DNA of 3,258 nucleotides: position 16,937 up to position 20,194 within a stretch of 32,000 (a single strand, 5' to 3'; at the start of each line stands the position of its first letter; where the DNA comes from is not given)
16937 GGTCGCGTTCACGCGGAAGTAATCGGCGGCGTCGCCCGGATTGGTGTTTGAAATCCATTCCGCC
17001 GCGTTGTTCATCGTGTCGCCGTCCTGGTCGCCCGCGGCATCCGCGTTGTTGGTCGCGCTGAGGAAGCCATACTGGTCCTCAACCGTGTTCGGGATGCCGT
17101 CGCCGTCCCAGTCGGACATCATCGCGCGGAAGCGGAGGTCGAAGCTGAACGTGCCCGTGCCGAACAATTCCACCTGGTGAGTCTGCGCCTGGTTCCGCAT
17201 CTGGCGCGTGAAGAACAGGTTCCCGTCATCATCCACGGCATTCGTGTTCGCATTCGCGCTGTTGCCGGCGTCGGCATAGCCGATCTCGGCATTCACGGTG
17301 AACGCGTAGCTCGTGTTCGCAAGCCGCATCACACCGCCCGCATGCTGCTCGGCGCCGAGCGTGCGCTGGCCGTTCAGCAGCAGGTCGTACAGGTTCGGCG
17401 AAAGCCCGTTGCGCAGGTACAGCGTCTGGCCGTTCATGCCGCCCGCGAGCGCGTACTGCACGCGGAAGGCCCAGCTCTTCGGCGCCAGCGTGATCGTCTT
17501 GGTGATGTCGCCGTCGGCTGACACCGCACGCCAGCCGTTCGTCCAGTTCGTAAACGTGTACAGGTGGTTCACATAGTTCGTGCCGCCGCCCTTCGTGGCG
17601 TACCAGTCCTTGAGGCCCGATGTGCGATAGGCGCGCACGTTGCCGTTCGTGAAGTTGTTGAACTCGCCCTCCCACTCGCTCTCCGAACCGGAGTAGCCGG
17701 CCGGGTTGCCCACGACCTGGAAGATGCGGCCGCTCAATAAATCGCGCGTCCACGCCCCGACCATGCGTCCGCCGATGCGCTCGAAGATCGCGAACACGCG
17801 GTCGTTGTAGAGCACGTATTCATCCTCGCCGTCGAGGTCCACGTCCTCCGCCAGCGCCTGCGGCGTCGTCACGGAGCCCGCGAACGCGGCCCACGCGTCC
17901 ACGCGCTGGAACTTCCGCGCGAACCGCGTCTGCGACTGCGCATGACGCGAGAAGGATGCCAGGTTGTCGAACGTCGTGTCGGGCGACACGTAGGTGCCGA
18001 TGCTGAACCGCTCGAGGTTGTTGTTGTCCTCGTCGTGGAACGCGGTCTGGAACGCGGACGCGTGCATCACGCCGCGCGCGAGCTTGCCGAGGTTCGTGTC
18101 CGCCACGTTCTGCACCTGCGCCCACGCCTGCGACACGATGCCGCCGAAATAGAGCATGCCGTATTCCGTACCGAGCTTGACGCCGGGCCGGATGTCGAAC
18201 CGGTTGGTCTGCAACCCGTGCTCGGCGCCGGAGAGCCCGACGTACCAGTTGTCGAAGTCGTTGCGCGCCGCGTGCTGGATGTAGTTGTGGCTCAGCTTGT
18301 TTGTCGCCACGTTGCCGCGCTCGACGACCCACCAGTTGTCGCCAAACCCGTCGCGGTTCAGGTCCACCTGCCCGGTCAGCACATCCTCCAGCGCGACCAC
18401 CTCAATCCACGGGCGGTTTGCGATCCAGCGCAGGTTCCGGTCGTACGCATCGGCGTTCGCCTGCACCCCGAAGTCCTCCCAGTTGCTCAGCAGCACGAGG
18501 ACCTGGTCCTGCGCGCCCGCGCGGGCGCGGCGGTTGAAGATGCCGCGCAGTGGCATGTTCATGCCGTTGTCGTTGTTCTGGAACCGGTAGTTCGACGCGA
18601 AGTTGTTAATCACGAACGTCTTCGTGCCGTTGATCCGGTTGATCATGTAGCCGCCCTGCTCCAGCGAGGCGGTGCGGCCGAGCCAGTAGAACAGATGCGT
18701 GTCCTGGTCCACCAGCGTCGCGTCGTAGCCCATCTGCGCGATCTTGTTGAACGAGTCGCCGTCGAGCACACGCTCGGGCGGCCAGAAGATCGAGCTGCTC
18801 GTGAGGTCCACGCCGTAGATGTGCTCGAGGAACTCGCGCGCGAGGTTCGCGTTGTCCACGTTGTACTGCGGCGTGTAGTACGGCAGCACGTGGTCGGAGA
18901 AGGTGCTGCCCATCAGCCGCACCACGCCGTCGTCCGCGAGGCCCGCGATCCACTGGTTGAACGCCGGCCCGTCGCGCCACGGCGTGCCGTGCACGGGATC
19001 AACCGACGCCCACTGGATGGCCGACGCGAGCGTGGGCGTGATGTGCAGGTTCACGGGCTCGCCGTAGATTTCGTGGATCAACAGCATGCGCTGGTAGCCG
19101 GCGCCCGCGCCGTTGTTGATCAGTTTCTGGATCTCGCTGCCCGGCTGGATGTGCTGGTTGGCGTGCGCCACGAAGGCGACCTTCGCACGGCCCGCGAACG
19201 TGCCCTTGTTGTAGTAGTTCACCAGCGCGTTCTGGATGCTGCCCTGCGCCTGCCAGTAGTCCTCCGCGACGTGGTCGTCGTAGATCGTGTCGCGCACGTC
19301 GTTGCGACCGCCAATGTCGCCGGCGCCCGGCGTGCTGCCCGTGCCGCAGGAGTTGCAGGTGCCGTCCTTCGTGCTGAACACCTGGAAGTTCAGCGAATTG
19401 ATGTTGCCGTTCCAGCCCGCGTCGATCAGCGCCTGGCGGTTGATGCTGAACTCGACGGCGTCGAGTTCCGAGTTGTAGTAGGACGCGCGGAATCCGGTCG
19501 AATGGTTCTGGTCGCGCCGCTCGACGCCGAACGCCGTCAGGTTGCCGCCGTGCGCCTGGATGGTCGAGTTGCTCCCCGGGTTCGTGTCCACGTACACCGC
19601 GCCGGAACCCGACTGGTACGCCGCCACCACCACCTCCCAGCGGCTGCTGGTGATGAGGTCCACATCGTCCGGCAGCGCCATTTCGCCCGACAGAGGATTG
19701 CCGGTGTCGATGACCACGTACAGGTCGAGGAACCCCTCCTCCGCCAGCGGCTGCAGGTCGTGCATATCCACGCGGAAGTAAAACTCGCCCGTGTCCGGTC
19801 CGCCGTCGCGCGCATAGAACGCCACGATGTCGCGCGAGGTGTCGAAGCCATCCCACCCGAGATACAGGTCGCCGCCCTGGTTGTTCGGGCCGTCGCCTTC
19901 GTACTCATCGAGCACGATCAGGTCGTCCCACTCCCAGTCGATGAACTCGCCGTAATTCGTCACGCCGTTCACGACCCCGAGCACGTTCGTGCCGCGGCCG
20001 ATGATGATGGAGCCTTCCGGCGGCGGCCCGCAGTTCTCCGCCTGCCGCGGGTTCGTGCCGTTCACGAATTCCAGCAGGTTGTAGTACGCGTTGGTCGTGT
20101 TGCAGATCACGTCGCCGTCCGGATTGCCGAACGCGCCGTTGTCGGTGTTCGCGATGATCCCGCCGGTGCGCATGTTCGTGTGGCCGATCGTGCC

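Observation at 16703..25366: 2887-aa secreted protein fusing an intact GH13 amylase to a GH57-like module via TSP3 calcium-binding repeats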

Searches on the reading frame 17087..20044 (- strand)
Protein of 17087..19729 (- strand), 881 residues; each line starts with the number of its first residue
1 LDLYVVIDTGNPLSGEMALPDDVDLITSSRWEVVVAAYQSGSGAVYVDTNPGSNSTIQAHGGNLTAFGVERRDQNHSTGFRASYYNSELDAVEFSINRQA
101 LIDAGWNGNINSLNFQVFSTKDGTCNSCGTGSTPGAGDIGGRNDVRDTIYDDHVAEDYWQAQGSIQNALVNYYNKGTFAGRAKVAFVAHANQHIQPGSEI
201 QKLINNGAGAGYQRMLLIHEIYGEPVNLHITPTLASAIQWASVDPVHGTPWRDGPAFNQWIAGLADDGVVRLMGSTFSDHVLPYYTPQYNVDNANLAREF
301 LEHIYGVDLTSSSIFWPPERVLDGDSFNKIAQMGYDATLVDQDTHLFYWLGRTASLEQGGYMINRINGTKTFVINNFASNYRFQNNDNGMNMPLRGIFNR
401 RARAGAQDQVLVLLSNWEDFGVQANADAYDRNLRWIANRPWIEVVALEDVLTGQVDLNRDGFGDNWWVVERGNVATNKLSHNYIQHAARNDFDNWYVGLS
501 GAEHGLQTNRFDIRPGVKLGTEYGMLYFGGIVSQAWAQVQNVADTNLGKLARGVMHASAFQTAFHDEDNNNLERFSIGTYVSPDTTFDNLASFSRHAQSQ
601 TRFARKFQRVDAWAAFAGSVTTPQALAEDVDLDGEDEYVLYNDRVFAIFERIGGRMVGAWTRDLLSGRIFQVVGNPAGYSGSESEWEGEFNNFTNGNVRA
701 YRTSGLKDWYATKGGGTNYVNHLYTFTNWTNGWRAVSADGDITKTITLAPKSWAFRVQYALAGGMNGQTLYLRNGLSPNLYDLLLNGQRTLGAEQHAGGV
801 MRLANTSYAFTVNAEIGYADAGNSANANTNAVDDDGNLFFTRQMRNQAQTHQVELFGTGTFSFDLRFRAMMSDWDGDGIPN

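Call 7: search_protein_families(library=pfam, proteins=[window:17087-19219:-], max_evalue=10)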
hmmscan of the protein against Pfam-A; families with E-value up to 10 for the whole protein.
window:17087-19219:- (711 aa): 1 family
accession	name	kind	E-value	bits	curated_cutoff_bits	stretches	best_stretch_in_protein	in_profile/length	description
PF03065.20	Glyco_hydro_57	-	0.00018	21.3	21.2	1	91-222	94-196/291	Glycosyl hydrolase family 57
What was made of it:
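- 17867..19204 (-): aa 2055-2500: GH57-like (beta/alpha)7 barrel plus helical region. CSR-1 is HANQH (2068-2072), CSR-2 GVVRLM (2147-2152), CSR-3 WPPERV (2195-2200), CSR-4 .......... (2293-2302) and CSR-5 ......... (2436-2444). Pfam PF03065: 21.3 bits against 21.2 (call 7).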

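Call 8: search_solved_structures(query=window:17087-19729:-, max_evalue=10, show_alignments=3)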
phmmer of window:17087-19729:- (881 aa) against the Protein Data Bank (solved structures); distinct sequences matched with E-value up to 10: 0.

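Call 12: find_homologous_proteins(query=window:17087-19429:-, max_evalue=0.001)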
Query window:17087-19429:- (781 aa): 96 proteins with E <= 0.001 among 8000 candidates.
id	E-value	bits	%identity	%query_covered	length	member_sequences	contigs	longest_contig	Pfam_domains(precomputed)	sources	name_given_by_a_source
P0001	0.0e+0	1206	72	91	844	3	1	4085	PF03065.21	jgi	-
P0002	0.0e+0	1101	63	98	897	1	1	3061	-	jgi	jgi:hypothetical protein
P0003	6.7e-295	999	63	89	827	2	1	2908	PF03065.21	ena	-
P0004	2.7e-277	940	57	97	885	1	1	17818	PF03065.21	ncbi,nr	ncbi:MAG TPA: hypothetical protein PJ991_10145, partial [Kiritimatiellia bacterium]|nr:hypothetical 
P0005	2.0e-273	928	55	100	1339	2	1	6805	-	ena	-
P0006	9.9e-273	925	56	99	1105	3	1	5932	-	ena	-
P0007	1.7e-271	921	55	100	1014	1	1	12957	PF03065.21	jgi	-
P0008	2.1e-271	921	54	100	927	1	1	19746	PF03065.21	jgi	-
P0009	8.3e-268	909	56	92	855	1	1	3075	PF03065.21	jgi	jgi:hypothetical protein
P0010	1.9e-248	845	51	100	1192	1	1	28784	-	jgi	-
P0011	1.4e-233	796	59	78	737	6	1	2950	-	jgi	jgi:hypothetical protein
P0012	9.1e-231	787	49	100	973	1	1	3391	PF03065.21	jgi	jgi:hypothetical protein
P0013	4.8e-226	771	49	99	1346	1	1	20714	PF03065.21,PF18884.6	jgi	-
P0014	1.6e-225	769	51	88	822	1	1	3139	PF03065.21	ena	-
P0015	2.3e-223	762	48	100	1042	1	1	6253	PF03065.21,PF18884.6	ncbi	-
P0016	1.6e-221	756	49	100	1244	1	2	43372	PF03065.21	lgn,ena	-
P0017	1.8e-220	753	50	100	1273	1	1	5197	PF03065.21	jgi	jgi:hypothetical protein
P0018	7.0e-220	751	48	100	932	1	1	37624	PF03065.21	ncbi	ncbi:MAG: hypothetical protein AB8F34_07400, partial [Akkermansiaceae bacterium]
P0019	2.0e-219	749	48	100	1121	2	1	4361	PF03065.21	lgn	-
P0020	2.2e-217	742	51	89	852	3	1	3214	PF03065.21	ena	-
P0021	5.1e-217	741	48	100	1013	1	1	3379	PF03065.21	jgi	-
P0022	2.0e-215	736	47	100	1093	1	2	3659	PF03065.21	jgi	jgi:hypothetical protein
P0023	1.1e-214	733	46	100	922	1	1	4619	PF03065.21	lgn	-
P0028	3.9e-210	718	47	100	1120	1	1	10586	PF03065.21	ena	-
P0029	2.9e-208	712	46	100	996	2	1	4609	PF03065.21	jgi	-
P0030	2.9e-208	712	47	100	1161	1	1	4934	PF03065.21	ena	-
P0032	1.0e-206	707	48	100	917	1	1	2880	PF03065.21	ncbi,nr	ncbi:MAG TPA: hypothetical protein VG095_06435, partial [Chthoniobacterales bacterium]|nr:hypothetic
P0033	1.8e-205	703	46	100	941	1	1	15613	PF03065.21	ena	-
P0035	6.4e-205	701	46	100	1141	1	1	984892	PF03065.21,PF18884.6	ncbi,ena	-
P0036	7.8e-205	701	49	88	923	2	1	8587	PF03065.21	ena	-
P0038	4.1e-203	695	48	86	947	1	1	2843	PF03065.21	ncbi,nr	ncbi:MAG: hypothetical protein KJO79_04660, partial [Verrucomicrobiae bacterium]|nr:hypothetical pro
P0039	4.5e-203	695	46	100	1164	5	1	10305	PF03065.21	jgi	jgi:hypothetical protein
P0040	2.6e-201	689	46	100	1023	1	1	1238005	PF03065.21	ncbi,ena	-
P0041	5.3e-198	678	45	100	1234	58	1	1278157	PF18884.6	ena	-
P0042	1.9e-194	666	45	100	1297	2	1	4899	PF03065.21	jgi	jgi:hypothetical protein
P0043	5.1e-192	658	45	100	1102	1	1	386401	PF03065.21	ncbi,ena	-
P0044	5.5e-192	658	47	90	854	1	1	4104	PF03065.21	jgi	jgi:hypothetical protein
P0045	4.6e-189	649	49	84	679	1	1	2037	PF03065.21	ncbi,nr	ncbi:MAG: hypothetical protein M3Y86_01625, partial [Verrucomicrobiota bacterium]|nr:hypothetical pr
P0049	5.5e-184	632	45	93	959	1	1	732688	PF03065.21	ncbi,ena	-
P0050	4.2e-181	622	43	100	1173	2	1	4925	PF03065.21,PF18884.6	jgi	jgi:hypothetical protein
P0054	2.1e-169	584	43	97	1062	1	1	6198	PF03065.21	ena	-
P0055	2.2e-169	584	47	77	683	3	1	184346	PF03065.21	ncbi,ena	-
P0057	1.2e-166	574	42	98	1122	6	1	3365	PF03065.21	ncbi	ncbi:MAG: hypothetical protein ACKOB0_09445, partial [Chthoniobacterales bacterium]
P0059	2.9e-166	573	46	84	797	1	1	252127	PF03065.21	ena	-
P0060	1.3e-163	564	46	76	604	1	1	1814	PF03065.21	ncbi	ncbi:MAG: hypothetical protein ACPGGJ_05865, partial [Coraliomargarita sp.]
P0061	3.2e-162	560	42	98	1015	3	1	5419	PF03065.21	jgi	jgi:hypothetical protein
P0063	5.5e-159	549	41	100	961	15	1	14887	PF03065.21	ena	-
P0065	1.7e-158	548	41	100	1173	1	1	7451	PF03065.21,PF18884.6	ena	-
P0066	1.0e-157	545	41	98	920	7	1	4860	PF03065.21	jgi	jgi:hypothetical protein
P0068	3.3e-157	543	41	97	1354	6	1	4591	PF03065.21,PF18884.6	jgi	jgi:hypothetical protein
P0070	5.6e-155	536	42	100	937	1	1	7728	PF03065.21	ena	-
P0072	2.0e-152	527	47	70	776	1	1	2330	PF03065.21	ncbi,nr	ncbi:MAG: hypothetical protein JO201_00600, partial [Verrucomicrobia bacterium]|nr:hypothetical prot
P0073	4.2e-149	516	40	97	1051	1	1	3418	PF03065.21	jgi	-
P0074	9.7e-147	509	39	100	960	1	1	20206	PF03065.21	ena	-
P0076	1.2e-141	492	40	98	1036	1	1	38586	PF03065.21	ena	-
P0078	8.0e-138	479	46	66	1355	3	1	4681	-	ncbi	ncbi:MAG: hypothetical protein ACXWAV_02695, partial [Chthoniobacterales bacterium]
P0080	1.4e-127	445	43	73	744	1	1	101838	PF03065.21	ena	-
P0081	2.0e-126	441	48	55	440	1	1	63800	PF03065.21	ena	-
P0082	1.4e-123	432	46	59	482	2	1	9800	PF03065.21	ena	-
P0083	2.0e-116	408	43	61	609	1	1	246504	PF03065.21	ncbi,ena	-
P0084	2.7e-116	408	50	47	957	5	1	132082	PF03065.21,PF18884.6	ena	-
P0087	7.5e-98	347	43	56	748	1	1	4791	PF03065.21,PF18884.6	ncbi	-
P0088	2.8e-94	335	40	59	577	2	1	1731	PF03065.21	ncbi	ncbi:MAG: hypothetical protein ACKOFH_05945, partial [Chthoniobacterales bacterium]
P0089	1.7e-85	306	49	42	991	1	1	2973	PF03065.21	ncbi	ncbi:MAG: hypothetical protein ACR2MW_02700, partial [Chthoniobacterales bacterium]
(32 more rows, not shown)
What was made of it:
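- In the protein database the C-module homologues were all <=1355 aa (call 12).
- Tried and rejected: The first protein-database search suggested that the GH57-like module lives in <=1355-aa proteins, so that the fusion might be rare (call 12).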

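Call 14: find_encoding_contigs(protein=P0035, flank=10000, max_places=2)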
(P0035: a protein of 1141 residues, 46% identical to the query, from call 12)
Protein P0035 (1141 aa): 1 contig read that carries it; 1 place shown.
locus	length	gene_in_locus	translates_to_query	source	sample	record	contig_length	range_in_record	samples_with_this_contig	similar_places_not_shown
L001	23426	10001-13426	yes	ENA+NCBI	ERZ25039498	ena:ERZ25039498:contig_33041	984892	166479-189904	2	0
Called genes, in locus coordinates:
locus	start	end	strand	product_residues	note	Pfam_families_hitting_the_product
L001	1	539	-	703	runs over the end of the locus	PF13428:TPR_14 (faint), PF13432:TPR_16 (faint), PF14559:TPR_19 (faint), PF00515:TPR_1 (faint), PF07719:TPR_2 (faint), PF13174:TPR_6 (faint), PF13176:TPR_7 (faint), PF13424:TPR_12 (weak), +8 more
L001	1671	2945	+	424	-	PF13432:TPR_16 (faint), PF07719:TPR_2 (faint)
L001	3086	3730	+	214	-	-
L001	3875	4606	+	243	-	-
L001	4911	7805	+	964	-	PF00128:Alpha-amylase (weak)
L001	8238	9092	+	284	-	-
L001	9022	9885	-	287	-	-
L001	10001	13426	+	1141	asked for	PF18884:TSP3_bac (faint), PF03065:Glyco_hydro_57 (faint)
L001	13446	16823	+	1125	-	PF00128:Alpha-amylase (faint)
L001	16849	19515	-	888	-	PF00128:Alpha-amylase (weak)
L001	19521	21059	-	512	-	PF07690:MFS_1, PF13347:MFS_2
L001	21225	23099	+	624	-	PF00128:Alpha-amylase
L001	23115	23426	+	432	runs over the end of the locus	PF01547:SBP_bac_1, PF13416:SBP_bac_8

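Call 15: find_encoding_contigs(protein=P0004, flank=10000, max_places=2)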
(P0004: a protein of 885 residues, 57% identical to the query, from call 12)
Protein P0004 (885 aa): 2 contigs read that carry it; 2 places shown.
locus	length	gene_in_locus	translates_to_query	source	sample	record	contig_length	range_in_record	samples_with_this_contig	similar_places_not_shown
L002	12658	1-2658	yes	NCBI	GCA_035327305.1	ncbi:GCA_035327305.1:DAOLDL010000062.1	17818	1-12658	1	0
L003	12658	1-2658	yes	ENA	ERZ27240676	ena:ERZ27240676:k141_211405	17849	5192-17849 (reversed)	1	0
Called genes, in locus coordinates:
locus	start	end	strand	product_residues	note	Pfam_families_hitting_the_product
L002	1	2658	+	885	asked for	PF03065:Glyco_hydro_57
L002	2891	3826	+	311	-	-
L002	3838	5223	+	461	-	PF01743:PolyA_pol, PF12627:PolyA_pol_RNAbd, PF01966:HD, PF13735:tRNA_NucTran2_2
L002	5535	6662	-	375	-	PF02163:Peptidase_M50, PF00571:CBS (weak)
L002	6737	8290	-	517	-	PF00149:Metallophos, PF02872:5_nucleotid_C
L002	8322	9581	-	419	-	PF06689:zf-C4_ClpX, PF01078:Mg_chelatase (faint), PF05496:RuvB_N (weak), PF14532:Sigma54_activ_2 (weak), PF00004:AAA, PF07724:AAA_2, PF07728:AAA_5 (faint), PF10431:ClpB_D2-small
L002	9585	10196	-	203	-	PF00574:CLP_protease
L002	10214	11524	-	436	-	PF05697:Trigger_N, PF00254:FKBP_C (weak), PF05698:Trigger_C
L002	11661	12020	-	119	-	PF02152:FolB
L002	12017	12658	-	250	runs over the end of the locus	PF00106:adh_short, PF08659:KR, PF13561:adh_short_C2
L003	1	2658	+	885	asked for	PF03065:Glyco_hydro_57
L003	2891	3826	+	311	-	-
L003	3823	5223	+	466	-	PF01743:PolyA_pol, PF12627:PolyA_pol_RNAbd, PF01966:HD, PF13735:tRNA_NucTran2_2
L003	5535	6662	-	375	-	PF02163:Peptidase_M50, PF00571:CBS (weak)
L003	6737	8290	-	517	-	PF00149:Metallophos, PF02872:5_nucleotid_C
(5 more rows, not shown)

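Call 18: find_encoding_contigs(protein=P0041, flank=10000, max_places=1)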
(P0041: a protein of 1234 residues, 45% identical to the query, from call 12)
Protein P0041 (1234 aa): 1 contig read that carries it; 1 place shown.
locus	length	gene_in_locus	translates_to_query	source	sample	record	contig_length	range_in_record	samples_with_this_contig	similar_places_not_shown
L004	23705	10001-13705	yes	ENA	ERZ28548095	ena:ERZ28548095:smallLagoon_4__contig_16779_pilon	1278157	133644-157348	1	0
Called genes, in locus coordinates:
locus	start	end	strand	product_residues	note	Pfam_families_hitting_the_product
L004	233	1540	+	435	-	PF13570:Beta-prop_ACSF4 (faint), PF13360:PQQ_2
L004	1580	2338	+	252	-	PF03737:RraA-like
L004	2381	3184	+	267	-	PF01797:Y1_Tnp (weak)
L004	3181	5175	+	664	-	PF01839:FG-GAP (faint), PF13517:FG-GAP_3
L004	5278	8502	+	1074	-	PF00128:Alpha-amylase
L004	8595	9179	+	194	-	-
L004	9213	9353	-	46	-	-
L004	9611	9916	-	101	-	-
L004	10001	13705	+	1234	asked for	PF18884:TSP3_bac (faint)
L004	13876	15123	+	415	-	PF01011:PQQ (faint), PF13360:PQQ_2, PF13570:Beta-prop_ACSF4, PF13360:PQQ_2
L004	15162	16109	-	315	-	PF01370:Epimerase, PF04321:RmlD_sub_bind (weak), PF16363:GDP_Man_Dehyd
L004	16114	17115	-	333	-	PF01370:Epimerase, PF05368:NmrA (faint), PF16363:GDP_Man_Dehyd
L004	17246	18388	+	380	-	PF00532:Peripla_BP_1, PF13377:Peripla_BP_3, PF00165:HTH_AraC (faint), PF12833:HTH_18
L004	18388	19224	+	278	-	-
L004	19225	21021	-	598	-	PF00684:DnaJ_CXXCXGXG (faint), PF02463:SMC_N (faint), PF00005:ABC_tran (faint), PF13304:AAA_21 (faint)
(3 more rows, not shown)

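Call 19: find_encoding_contigs(protein=P0040, flank=10000, max_places=1)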
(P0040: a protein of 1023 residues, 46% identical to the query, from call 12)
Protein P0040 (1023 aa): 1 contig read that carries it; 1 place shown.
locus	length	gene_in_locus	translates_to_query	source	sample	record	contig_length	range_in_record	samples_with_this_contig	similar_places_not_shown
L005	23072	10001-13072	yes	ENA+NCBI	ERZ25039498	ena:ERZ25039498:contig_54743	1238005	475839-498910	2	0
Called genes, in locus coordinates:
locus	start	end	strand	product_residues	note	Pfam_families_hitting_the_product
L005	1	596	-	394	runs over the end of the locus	PF00009:GTP_EFTU, PF03144:GTP_EFTU_D2, PF03143:GTP_EFTU_D3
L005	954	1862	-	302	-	-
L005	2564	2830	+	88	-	PF00892:EamA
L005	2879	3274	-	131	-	-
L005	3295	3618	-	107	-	-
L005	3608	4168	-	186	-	-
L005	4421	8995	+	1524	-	PF00128:Alpha-amylase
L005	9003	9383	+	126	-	-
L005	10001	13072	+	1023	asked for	PF03065:Glyco_hydro_57 (weak)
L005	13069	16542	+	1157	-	PF00128:Alpha-amylase (faint)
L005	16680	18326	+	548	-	PF00128:Alpha-amylase, PF02806:Alpha-amylase_C (faint), PF16657:Malt_amylase_C (weak)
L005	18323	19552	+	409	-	PF01547:SBP_bac_1, PF13416:SBP_bac_8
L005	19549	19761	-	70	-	-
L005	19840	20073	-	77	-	-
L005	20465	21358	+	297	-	PF00528:BPD_transp_1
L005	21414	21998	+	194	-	-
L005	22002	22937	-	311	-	PF01790:LGT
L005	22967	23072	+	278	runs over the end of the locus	PF00144:Beta-lactamase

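Call 20: find_encoding_contigs(protein=P0010, flank=10000, max_places=1)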
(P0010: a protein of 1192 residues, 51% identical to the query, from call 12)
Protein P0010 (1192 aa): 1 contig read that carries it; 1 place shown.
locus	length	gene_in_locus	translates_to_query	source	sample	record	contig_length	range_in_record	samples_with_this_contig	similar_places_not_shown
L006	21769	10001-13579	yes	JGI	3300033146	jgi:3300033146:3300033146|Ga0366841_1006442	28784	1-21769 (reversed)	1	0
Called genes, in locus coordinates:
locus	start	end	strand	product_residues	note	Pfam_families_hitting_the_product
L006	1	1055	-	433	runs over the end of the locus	PF01154:HMG_CoA_synt_N, PF00195:Chal_sti_synt_N (weak), PF08540:HMG_CoA_synt_C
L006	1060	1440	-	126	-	PF12840:HTH_20, PF01022:HTH_5 (weak), PF13601:HTH_34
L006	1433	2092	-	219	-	-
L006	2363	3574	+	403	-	PF01761:DHQ_synthase, PF24621:DHQS_C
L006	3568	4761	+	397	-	-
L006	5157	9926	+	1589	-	PF00128:Alpha-amylase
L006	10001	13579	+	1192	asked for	-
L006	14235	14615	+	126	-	PF12441:CopG_antitoxin (weak)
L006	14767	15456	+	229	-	PF14681:UPRTase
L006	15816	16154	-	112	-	PF11172:DUF2959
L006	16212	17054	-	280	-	-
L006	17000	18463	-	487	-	-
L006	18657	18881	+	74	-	-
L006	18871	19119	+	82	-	-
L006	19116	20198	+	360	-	PF00248:Aldo_ket_red, PF13183:Fer4_8 (faint), PF13187:Fer4_9, PF13534:Fer4_17 (weak)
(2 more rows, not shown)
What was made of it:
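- In some assemblies the region is called as 2-4 genes (calls 14, 18, 19, 20).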

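Call 23: search_solved_structures(query=A1, max_evalue=10, show_alignments=3)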
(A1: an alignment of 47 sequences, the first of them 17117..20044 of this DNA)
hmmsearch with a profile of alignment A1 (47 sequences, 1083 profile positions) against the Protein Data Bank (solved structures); distinct sequences matched with E-value up to 10: 0.
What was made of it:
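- Tried and rejected: PDB sequence searches with the C-module alone and with its 47-sequence profile gave no hit even at E<=10 (calls 8, 23).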
